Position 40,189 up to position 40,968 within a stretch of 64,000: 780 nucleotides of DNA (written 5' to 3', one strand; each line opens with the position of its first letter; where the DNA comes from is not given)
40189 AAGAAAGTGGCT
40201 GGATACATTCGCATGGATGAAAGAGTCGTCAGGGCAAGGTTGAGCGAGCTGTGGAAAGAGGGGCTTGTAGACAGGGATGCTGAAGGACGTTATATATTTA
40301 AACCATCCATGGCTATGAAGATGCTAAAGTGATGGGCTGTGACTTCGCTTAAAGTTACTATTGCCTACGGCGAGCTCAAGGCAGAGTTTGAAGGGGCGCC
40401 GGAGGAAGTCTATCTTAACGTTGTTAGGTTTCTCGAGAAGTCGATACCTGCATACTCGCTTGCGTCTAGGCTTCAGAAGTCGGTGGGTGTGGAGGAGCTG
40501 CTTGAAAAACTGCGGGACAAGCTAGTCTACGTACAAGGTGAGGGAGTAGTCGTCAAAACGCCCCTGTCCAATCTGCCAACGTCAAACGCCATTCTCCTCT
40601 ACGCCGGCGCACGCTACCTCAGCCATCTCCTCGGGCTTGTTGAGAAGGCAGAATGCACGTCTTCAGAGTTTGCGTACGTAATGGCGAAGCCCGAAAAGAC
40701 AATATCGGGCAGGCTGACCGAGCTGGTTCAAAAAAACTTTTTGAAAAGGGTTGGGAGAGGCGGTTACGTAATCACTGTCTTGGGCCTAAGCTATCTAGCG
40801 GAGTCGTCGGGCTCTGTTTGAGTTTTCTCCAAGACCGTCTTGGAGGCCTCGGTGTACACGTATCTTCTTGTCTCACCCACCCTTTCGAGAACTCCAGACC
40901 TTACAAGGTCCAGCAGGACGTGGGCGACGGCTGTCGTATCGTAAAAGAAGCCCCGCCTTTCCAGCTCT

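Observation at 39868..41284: Triplicated beta-hairpin + winged-helix paralogs, one divergently paired with nurA-herA through a palindromic operator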

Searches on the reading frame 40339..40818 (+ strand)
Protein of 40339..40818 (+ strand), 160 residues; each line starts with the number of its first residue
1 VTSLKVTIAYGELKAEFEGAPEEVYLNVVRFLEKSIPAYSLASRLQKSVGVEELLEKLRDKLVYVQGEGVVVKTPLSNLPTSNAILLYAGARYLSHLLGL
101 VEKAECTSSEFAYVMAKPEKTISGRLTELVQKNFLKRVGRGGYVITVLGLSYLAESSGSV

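Call 5: search_protein_families(library=pfam, proteins=[window:40339-40818:+], max_evalue=1)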
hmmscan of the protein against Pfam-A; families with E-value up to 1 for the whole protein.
window:40339-40818:+ (160 aa): 3 families
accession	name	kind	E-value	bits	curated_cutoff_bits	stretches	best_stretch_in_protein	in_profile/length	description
PF25565.1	Ubiquitin_At1g33420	-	0.083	13.2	27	1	5-56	33-81/92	At1g33420-like, ubiquitin-like domain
PF12840.13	HTH_20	-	0.13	12.7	27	1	99-137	11-50/51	Helix-turn-helix domain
PF08461.16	HTH_12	-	0.13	12.7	21.4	1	119-153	32-66/66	Ribonuclease R winged-helix domain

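Call 6: search_protein_families(library=ncbifam, proteins=[window:40339-40818:+], max_evalue=1)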
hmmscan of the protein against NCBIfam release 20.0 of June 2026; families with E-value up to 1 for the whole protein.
window:40339-40818:+ (160 aa): 2 families
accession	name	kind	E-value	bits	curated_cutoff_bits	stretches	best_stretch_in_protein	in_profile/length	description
NF047376.1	TAA_AbiEi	equivalog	0.03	14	150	1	107-146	22-62/172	type IV toxin-antitoxin system AbiEi family antitoxin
NF038009.1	TatB_1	subfamily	0.096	12.9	100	1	128-153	13-36/70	twin-arginine translocation system-associated protein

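Call 11: find_homologous_proteins(query=window:40339-40818:+)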
Query window:40339-40818:+ (160 aa): 12 proteins with E <= 0.001 among 146 candidates.
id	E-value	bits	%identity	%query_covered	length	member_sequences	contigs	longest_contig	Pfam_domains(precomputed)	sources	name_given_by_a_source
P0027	2.9e-88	311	94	100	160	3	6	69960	-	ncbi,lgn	ncbi:MAG: hypothetical protein QXR26_02775 [Candidatus Caldarchaeum sp.]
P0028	1.8e-72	260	80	99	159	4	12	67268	-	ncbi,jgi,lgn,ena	ncbi:MAG: hypothetical protein QXU87_02025 [Candidatus Caldarchaeum sp.]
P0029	5.4e-63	229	71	100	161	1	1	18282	-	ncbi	-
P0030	1.1e-62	228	69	100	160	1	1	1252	-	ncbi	-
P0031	2.4e-59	217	67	100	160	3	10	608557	-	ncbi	ncbi:MAG: hypothetical protein QXO30_01040 [Candidatus Caldarchaeum sp.]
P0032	2.6e-59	217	68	99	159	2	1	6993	-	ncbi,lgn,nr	ncbi:MAG: hypothetical protein RMH74_08760 [Candidatus Caldarchaeum sp.]|nr:hypothetical protein [Ca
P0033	7.7e-58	213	62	98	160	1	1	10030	-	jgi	-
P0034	8.5e-57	209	64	100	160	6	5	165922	-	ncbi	ncbi:MAG: hypothetical protein QXH14_02655 [Candidatus Caldarchaeum sp.]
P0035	7.1e-56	206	64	98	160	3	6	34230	-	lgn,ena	-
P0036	3.3e-51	191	59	96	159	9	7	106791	-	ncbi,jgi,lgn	ncbi:MAG: hypothetical protein QXS96_06530 [Candidatus Caldarchaeum sp.]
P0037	4.7e-48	181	57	96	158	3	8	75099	PF13338.13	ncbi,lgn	ncbi:MAG: hypothetical protein QXF45_04005 [Candidatus Caldarchaeum sp.]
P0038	4.8e-47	178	57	96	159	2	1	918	PF13338.13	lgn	-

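Call 26: search_protein_families(library=padloc, proteins=[window:40339-40818:+], max_evalue=0.01)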
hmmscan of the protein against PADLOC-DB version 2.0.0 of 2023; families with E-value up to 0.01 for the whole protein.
window:40339-40818:+ (160 aa): 4 families
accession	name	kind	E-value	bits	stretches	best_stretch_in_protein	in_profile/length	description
PDLC01850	CARF3--CARF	-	5e-05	21.3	1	63-150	117-205/209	-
PDLC01879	CARF3--CARF_TM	-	0.00042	18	1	94-150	159-214/222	-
PDLC02235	AbiEi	-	0.0021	15.7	1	118-146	35-63/240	AbiEi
PDLC02232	AbiEi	-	0.0034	15.3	1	107-146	22-61/177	AbiEi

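Call 44: predict_structure(alignment_id=A4)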
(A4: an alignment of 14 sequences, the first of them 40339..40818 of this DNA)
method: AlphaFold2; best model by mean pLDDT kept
length: 160 residues; sequences in the alignment: 14
mean_pLDDT: 84.9   pTM: 0.70
mean pLDDT of the five models: 84.9, 82.1, 82.1, 81.7, 81.2
residues with pLDDT >= 90: 61; 70-90: 80; 50-70: 18; < 50: 1
segments of 3 or more residues with pLDDT < 50: none
pLDDT, mean of each block of 10 residues (from residue 1): 82 87 85 74 65 79 82 88 94 87 92 94 95 92 92 73
secondary structure, 60 per line:
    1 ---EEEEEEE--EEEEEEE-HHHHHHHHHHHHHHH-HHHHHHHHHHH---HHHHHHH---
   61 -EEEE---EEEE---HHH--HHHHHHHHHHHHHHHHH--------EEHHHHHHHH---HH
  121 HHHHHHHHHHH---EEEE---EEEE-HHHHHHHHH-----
elements in order: E4-10 E13-19 H21-35 H37-47 H51-57 E62-65 E69-72 H81-97 H108-115 H119-131 E135-138 E142-145 H147-155

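Call 48: fold_search(model_id=the predicted structure, library=pdb)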
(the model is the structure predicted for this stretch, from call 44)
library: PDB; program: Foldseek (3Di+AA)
matches with E <= 10: 1698; with E <= 0.001: 0
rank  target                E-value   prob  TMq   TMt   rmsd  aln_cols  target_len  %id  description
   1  2hkx_A                2.5e-03  0.87  0.26  0.20  16.2       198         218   14  Structure of CooA mutant (N127L/S128L) from Carboxydothermus hydrogenoformans (released 2007-03-06)
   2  2zcw                  4.4e-03  0.96  0.27  0.23  13.1       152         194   17  Crystal Structure of TTHA1359, a Transcriptional Regulator, CRP/FNR family from Thermus thermophilus HB8 (released 2007-12-04)
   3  3r6s_A                5.0e-03  0.89  0.25  0.18  13.9       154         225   12  Crystal structure of GlxR transcription factor from Corynebacterium glutamicum with cAMP (released 2012-03-28)
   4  5e44                  5.3e-03  0.97  0.33  0.25   9.9       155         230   18  Crystal structure of holo-FNR of A. fischeri (released 2015-12-16)
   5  2quf_A                5.6e-03  0.91  0.29  0.23  11.3       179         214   12  Crystal Structure of Transcription Factor AXXA-PF0095 from Pyrococcus furiosus (released 2008-08-05)
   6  3i54_D                6.7e-03  0.91  0.24  0.18  13.5       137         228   12  Crystal structure of MtbCRP in complex with cAMP (released 2009-09-08)
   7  3b02                  7.1e-03  0.91  0.26  0.22  13.8       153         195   15  Crystal structure of TTHB099, a transcriptional regulator CRP family from Thermus thermophilus HB8 (released 2011-06-15)
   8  22oz_B                9.6e-03  1.00  0.37  0.37  12.2       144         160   16  Structural insights into HpaR-mediated recognition of hrpX and hrpG in Xanthomonas campestris pv. campestris (released 2026-03-11)
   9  2quf_B                1.0e-02  0.92  0.34  0.28  11.1       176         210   12  Crystal Structure of Transcription Factor AXXA-PF0095 from Pyrococcus furiosus (released 2008-08-05)
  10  3e6m_C                1.1e-02  0.99  0.35  0.38  10.8       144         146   22  The crystal structure of a MarR family transcriptional regulator from Silicibacter pomeroyi DSS. (released 2008-09-02)
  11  3i54_B                1.1e-02  0.92  0.26  0.20  13.3       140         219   14  Crystal structure of MtbCRP in complex with cAMP (released 2009-09-08)
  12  2xgx_B                1.1e-02  0.91  0.25  0.19  13.0       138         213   12  Crystal structure of transcription factor NtcA from Synechococcus elongatus (mercury derivative) (released 2010-08-18)
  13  3la2_A                1.1e-02  0.80  0.24  0.20  13.9       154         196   14  Crystal structure of NtcA in complex with 2-oxoglutarate (released 2010-07-14)
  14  4byy_A                1.1e-02  0.77  0.24  0.18  13.7       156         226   12  Apo GlxR (released 2014-07-30)
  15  7pzb_A                1.2e-02  0.99  0.38  0.28  11.1       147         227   12  Structure of the Clr-cAMP-DNA complex (released 2022-11-02)
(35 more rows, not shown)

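Call 50: search_protein_representatives(alignment_id=A4)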
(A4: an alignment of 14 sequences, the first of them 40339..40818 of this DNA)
Query: 14 sequences, 160 profile positions. Proteins with E-value up to 0.001 (for the whole library): 364; up to 1e-10: 113; up to 1e-30: 9. The best 150 are listed.
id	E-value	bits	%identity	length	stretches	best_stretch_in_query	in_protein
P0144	3.0e-48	179.9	-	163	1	4-156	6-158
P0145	9.9e-41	155.5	-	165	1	3-155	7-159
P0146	2.6e-39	150.9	-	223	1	3-157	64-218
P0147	2.4e-36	141.2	-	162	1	3-158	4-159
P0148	7.1e-36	139.7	-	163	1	3-132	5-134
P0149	7.6e-34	133.1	-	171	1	3-155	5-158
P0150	1.6e-33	132.0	-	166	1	3-155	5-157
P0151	7.0e-33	129.9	-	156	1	3-155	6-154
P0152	1.8e-32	128.6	-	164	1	4-155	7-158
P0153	5.3e-30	120.6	-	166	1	3-156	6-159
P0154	8.2e-28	113.5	-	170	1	2-155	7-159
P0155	9.8e-28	113.2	-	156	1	3-153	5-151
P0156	2.2e-27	112.1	-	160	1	3-153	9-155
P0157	7.4e-27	110.4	-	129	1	3-122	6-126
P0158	1.4e-26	109.5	-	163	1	3-155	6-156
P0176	7.3e-22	94.1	-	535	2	28-151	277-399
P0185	1.0e-20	90.4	-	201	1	12-154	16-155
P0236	6.6e-14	68.3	-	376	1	4-154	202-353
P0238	7.8e-14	68.0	-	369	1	4-153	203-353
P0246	3.5e-12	62.7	-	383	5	117-145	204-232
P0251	3.2e-11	59.5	-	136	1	49-153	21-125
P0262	5.1e-10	55.6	-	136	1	49-157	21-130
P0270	3.6e-09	52.9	-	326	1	4-149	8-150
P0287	2.4e-08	50.2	-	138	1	47-153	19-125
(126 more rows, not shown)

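Call 51: search_protein_families(library=pfam, proteins=[P0176, P0236, P0238, P0246, P0270, P0251, P0262, P0146, P0185, P0287], max_evalue=0.01)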
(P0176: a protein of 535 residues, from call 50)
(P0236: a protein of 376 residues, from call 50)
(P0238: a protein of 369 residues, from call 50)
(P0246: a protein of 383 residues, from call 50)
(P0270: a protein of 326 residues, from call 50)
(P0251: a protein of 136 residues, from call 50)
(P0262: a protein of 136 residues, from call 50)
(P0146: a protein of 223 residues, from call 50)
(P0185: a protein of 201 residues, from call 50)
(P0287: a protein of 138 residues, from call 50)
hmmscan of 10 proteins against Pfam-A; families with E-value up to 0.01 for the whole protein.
P0176 (535 aa): 5 families
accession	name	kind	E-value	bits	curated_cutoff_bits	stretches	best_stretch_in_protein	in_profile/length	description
PF00069.31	Pkinase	-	1.5e-38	133.2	31.7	1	15-266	1-254/263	Protein kinase domain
PF07714.23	PK_Tyr_Ser-Thr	-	1.5e-24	87.2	23.1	1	16-213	2-204/258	Protein tyrosine and serine/threonine kinase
PF25213.1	HVO_A0261_N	-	2.2e-06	27.9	35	1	369-397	39-67/86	HVO_A0261 N-terminal domain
PF14338.12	Mrr_N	-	0.005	17.4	29.5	0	375-398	59-82/87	Mrr N-terminal domain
PF03109.22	ABC1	-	0.0051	16.4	22.9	0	84-166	144-221/244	ABC1 atypical kinase-like domain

P0236 (376 aa): 0 families

P0238 (369 aa): 0 families

P0246 (383 aa): 10 families
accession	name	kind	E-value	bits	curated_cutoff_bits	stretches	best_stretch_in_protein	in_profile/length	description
PF19570.5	DUF6088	-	6.9e-18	65.4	25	1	261-301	17-57/172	Family of unknown function (DUF6088)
PF13338.12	AbiEi_4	-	6.7e-13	49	25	0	201-233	22-49/49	Transcriptional regulator, AbiEi antitoxin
PF08672.17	ANAPC2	-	7.4e-10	39.6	23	0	137-166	30-58/60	Anaphase promoting complex (APC) subunit 2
PF24034.1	DUF7343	-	2.3e-05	24.6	27.6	0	80-101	34-55/62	Domain of unknown function (DUF7343)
PF02295.23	z-alpha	-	8.7e-05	22.9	21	1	307-354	5-53/67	Adenosine deaminase z-alpha domain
PF21837.1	DUF6896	-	0.00021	21.8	27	0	134-161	92-119/128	Domain of unknown function (DUF6896)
PF20217.3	DUF6577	-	0.00021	21.5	27.8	0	109-142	4-37/204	Family of unknown function (DUF6577)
PF04317.18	DUF463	-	0.00055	19.4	25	0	206-235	175-204/443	YcjX-like family, DUF463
PF13732.12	DrrA1-3_C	-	0.0024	19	27.4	0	309-360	22-71/81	ATP-binding protein DrrA1-3-like, C-terminal domain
PF18039.7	UBA_6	-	0.0072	16.8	23.5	0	336-349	15-28/42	UBA-like domain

P0270 (326 aa): 4 families
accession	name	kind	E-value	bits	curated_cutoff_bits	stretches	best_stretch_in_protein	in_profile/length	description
PF04343.18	DUF488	-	2.1e-26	93.4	22.2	1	197-315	2-120/121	Domain of unknown function DUF488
PF22751.1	DUF488-N3a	-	1.2e-08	35.7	27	1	259-319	54-117/118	Active DUF488-N3 subclade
PF22752.1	DUF488-N3i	-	0.00063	20.7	27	1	260-318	55-113/131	Inactive DUF488-N3 subclade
PF12802.13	MarR_2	-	0.0083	16.7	27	0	104-141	19-55/61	MarR family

P0251 (136 aa): 2 families
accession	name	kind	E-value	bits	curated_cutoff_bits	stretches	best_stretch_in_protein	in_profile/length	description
PF13545.12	HTH_Crp_2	-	0.00033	21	27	1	76-117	21-61/70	Crp-like helix-turn-helix domain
PF13412.12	HTH_24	-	0.00033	20.6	21.9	1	72-107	12-47/48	Winged helix-turn-helix DNA-binding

P0262 (136 aa): 1 family
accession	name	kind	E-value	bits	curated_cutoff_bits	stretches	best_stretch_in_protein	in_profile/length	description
PF13545.12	HTH_Crp_2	-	0.00062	20.1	27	1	57-125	2-66/70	Crp-like helix-turn-helix domain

P0146 (223 aa): 7 families
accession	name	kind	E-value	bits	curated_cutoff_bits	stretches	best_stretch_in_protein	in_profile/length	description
PF13412.12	HTH_24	-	1.4e-05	25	21.9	1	161-197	12-48/48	Winged helix-turn-helix DNA-binding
PF01047.28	MarR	-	2.9e-05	24.3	24.6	1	161-200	12-51/59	MarR family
PF12802.13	MarR_2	-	0.00093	19.8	27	1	165-200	18-55/61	MarR family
PF01726.22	LexA_DNA_bind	-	0.0015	18.7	23.7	1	165-199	26-59/65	LexA DNA binding domain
PF01978.25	TrmB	-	0.0051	17.1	25.6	1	165-201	21-57/68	Sugar-specific transcriptional regulator TrmB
PF13545.12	HTH_Crp_2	-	0.0078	16.6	27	0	148-216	8-69/70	Crp-like helix-turn-helix domain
PF09339.16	HTH_IclR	-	0.0078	16.4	22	0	163-198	15-50/52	IclR helix-turn-helix domain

P0185 (201 aa): 5 families
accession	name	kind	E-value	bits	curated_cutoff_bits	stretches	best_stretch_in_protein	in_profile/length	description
PF14394.12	DUF4423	-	0.00018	21.8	30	1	108-175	38-104/165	Domain of unknown function (DUF4423)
PF08220.18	HTH_DeoR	-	0.00019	21.5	21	1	106-139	14-47/57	DeoR-like helix-turn-helix domain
PF05491.19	RuvB_C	-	0.0015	18.9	24.7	1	106-153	23-70/72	RuvB C-terminal winged helix domain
PF00392.27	GntR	-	0.0022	18.1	27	0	108-143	26-62/64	Bacterial regulatory proteins, gntR family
PF25213.1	HVO_A0261_N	-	0.0039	17.5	35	0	104-150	22-67/86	HVO_A0261 N-terminal domain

P0287 (138 aa): 3 families
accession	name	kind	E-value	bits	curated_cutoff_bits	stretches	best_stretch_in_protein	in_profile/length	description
PF13412.12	HTH_24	-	0.0019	18.2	21.9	1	81-108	21-48/48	Winged helix-turn-helix DNA-binding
PF13545.12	HTH_Crp_2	-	0.0037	17.6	27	0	82-117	27-61/70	Crp-like helix-turn-helix domain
PF13338.12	AbiEi_4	-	0.0086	16.6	25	0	77-117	13-48/49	Transcriptional regulator, AbiEi antitoxin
